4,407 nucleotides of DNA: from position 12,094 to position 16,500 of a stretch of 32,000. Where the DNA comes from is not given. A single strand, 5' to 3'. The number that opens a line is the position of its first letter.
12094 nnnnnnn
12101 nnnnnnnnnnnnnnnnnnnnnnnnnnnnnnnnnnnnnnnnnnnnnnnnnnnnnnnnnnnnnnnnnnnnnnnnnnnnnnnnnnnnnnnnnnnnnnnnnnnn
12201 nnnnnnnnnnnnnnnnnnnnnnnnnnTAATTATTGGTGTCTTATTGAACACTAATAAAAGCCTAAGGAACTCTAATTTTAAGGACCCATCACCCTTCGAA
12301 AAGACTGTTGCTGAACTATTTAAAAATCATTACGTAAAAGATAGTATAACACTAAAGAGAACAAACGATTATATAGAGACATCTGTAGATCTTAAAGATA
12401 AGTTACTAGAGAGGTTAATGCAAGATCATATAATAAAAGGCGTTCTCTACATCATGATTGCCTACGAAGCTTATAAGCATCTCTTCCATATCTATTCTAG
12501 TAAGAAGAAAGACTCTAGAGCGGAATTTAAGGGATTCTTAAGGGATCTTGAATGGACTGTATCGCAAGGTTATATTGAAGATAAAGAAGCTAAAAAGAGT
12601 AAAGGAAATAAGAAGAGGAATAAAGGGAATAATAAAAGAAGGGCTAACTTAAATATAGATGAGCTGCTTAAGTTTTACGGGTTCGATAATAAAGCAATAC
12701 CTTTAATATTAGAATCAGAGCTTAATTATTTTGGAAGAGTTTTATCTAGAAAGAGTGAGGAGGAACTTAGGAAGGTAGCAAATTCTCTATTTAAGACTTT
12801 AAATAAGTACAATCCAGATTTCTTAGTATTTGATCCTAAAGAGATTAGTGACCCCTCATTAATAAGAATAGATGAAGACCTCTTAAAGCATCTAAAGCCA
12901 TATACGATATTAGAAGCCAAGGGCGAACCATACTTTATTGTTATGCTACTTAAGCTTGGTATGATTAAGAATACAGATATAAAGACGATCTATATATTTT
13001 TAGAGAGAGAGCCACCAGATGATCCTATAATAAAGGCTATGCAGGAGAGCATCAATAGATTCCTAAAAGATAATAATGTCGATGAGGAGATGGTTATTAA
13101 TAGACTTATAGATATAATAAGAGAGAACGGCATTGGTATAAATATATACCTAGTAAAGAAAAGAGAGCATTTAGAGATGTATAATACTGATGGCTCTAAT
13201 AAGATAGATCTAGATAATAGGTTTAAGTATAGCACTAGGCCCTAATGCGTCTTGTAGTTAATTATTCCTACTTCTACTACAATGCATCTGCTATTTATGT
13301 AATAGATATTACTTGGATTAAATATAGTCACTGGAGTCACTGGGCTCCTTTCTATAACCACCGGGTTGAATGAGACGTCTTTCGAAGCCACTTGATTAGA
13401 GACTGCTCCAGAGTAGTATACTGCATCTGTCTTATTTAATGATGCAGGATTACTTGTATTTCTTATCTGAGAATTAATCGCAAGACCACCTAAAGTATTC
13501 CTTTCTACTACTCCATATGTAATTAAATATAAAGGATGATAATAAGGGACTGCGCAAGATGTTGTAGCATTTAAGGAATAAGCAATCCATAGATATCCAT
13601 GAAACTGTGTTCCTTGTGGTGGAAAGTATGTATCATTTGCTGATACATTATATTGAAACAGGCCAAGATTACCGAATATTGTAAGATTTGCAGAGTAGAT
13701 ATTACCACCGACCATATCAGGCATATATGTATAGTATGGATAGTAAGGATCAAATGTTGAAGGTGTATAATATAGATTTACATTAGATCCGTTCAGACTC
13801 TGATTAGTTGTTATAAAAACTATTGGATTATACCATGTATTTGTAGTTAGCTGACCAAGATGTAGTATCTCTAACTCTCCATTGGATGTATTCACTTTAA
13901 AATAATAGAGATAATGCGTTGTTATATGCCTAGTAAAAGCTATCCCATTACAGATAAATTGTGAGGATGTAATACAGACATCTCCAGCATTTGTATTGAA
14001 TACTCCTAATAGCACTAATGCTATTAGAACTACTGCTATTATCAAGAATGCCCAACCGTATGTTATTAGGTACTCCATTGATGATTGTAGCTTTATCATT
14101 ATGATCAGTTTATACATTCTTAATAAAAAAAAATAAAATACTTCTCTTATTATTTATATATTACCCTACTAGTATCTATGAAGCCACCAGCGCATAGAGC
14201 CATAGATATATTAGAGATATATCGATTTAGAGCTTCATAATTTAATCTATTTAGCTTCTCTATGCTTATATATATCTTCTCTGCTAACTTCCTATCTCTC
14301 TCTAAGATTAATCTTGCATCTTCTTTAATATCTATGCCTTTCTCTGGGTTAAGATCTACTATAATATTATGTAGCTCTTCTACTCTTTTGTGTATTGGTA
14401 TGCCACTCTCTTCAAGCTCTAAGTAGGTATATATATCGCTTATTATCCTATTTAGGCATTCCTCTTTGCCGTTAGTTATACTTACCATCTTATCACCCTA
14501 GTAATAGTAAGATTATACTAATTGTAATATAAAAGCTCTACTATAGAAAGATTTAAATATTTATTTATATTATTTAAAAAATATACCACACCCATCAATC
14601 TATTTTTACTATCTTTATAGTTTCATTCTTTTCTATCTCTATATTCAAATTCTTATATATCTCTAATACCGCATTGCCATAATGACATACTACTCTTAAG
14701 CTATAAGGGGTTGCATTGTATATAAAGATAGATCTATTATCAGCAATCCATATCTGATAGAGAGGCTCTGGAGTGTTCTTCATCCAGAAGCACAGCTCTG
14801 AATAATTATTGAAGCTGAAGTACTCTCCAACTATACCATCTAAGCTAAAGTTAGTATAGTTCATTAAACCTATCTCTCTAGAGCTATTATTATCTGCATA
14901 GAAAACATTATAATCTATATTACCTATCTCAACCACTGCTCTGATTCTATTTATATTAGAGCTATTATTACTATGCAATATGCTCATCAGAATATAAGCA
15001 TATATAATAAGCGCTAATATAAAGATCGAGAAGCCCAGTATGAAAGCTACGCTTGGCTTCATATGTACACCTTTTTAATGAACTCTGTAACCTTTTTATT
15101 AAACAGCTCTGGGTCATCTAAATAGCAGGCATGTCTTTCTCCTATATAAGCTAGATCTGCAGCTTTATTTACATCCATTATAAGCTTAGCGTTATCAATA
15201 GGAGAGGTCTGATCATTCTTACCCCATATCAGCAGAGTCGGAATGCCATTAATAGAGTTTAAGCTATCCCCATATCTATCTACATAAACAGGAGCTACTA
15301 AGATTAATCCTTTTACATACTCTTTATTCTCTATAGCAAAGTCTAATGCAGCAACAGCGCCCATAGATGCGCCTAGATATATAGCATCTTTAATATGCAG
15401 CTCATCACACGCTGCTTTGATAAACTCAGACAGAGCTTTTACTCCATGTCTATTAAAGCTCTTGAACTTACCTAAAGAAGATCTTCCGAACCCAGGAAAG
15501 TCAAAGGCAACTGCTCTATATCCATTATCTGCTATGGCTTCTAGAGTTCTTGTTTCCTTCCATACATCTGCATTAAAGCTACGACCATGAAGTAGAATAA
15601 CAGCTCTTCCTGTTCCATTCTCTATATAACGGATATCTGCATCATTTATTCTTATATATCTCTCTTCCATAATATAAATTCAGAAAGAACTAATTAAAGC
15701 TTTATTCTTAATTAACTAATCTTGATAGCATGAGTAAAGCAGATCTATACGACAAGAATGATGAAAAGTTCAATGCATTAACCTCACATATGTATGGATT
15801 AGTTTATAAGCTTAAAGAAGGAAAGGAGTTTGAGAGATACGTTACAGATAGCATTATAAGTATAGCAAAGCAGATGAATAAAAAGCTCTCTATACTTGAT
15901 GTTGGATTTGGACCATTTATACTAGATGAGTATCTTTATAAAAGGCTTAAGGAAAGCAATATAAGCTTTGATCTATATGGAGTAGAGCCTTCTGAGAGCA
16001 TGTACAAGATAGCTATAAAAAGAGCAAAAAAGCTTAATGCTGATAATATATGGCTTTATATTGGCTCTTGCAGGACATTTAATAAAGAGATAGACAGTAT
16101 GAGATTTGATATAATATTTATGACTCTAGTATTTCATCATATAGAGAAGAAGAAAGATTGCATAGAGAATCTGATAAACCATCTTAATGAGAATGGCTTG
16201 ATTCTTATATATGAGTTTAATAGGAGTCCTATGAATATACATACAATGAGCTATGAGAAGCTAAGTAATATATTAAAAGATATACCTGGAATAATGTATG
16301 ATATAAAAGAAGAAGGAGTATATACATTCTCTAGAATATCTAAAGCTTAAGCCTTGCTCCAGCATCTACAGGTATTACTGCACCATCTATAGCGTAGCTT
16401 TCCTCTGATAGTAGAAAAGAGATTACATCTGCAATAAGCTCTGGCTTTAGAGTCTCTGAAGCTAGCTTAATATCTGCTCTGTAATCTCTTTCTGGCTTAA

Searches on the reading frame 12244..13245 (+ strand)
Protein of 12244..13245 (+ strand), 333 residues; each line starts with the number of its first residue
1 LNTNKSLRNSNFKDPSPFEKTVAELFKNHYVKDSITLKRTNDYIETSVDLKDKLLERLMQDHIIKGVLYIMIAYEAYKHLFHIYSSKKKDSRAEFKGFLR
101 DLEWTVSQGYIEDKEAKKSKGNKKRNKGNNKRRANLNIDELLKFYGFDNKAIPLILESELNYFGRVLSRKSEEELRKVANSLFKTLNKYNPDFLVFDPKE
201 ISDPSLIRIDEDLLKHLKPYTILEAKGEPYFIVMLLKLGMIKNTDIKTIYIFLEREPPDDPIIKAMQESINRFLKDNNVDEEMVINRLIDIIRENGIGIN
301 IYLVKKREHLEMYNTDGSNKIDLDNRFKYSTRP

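Call 23: search_protein_families(library=pfam, proteins=[window:12244-13245:+], max_evalue=0.001)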
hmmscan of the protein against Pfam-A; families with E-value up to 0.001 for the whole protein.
window:12244-13245:+ (333 aa): 0 families

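Call 94: search_protein_families(library=pfam, proteins=[window:12244-13245:+], max_evalue=0.5)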
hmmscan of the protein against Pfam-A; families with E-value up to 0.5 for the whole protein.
window:12244-13245:+ (333 aa): 2 families
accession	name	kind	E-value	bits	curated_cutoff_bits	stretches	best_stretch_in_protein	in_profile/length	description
PF09204.15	Colicin_immun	-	0.029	15.4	22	1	165-217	37-88/88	Bacterial self-protective colicin-like immunity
PF24181.1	TPR_TTI1_C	-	0.16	12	27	1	164-193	242-271/273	TTI1 C-terminal TPR domain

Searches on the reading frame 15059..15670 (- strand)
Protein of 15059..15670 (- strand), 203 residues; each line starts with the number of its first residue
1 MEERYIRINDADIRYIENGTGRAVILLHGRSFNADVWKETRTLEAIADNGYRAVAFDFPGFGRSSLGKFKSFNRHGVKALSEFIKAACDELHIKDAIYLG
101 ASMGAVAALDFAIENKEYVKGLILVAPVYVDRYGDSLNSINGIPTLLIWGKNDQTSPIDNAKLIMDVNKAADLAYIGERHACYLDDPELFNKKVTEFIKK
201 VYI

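Call 23: search_protein_families(library=pfam, proteins=[window:15059-15670:-], max_evalue=0.001)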
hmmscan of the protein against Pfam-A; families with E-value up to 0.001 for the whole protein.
window:15059-15670:- (203 aa): 6 families
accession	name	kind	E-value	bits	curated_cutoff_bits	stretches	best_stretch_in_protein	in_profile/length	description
PF00561.26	Abhydrolase_1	-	3.1e-21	76.6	25.8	1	23-127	2-102/245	alpha/beta hydrolase fold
PF12146.15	Hydrolase_4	-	1e-17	64.7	27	1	23-129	6-111/239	Serine aminopeptidase, S33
PF12697.13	Abhydrolase_6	-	6.1e-13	50.4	26.3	1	24-135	1-102/217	Alpha/beta hydrolase family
PF03096.20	Ndr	-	1.1e-06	28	23.3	1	57-127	62-132/283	Ndr family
PF12695.13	Abhydrolase_5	-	0.00017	21.9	27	1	93-161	56-119/164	Alpha/beta hydrolase family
PF20408.4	Abhydrolase_11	-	0.00096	19.4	27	0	23-125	4-105/193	Alpha/beta hydrolase domain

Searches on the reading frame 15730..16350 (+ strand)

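Call 23: search_protein_families(library=pfam, proteins=[window:15730-16350:+], max_evalue=0.001)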
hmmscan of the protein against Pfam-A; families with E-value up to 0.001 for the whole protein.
window:15730-16350:+ (206 aa): 7 families
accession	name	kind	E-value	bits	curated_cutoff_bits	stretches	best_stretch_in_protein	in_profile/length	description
PF13847.12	Methyltransf_31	-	4e-11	43.2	27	1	51-168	3-117/145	Methyltransferase domain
PF08242.18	Methyltransf_12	-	1.4e-09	39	30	1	71-158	12-98/98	Methyltransferase domain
PF13649.12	Methyltransf_25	-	4.3e-09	37.4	27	1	55-156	1-97/97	Methyltransferase domain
PF13489.12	Methyltransf_23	-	6.6e-09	36.1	27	1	36-167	7-123/164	Methyltransferase domain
PF08241.18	Methyltransf_11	-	6.4e-08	33.6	21.2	1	56-160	1-95/95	Methyltransferase domain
PF13679.12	Methyltransf_32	-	0.00024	21.5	27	1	27-105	2-80/143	Methyltransferase domain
PF01209.24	Ubie_methyltran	-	0.00047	20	20.1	1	51-182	47-174/233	ubiE/COQ5 methyltransferase family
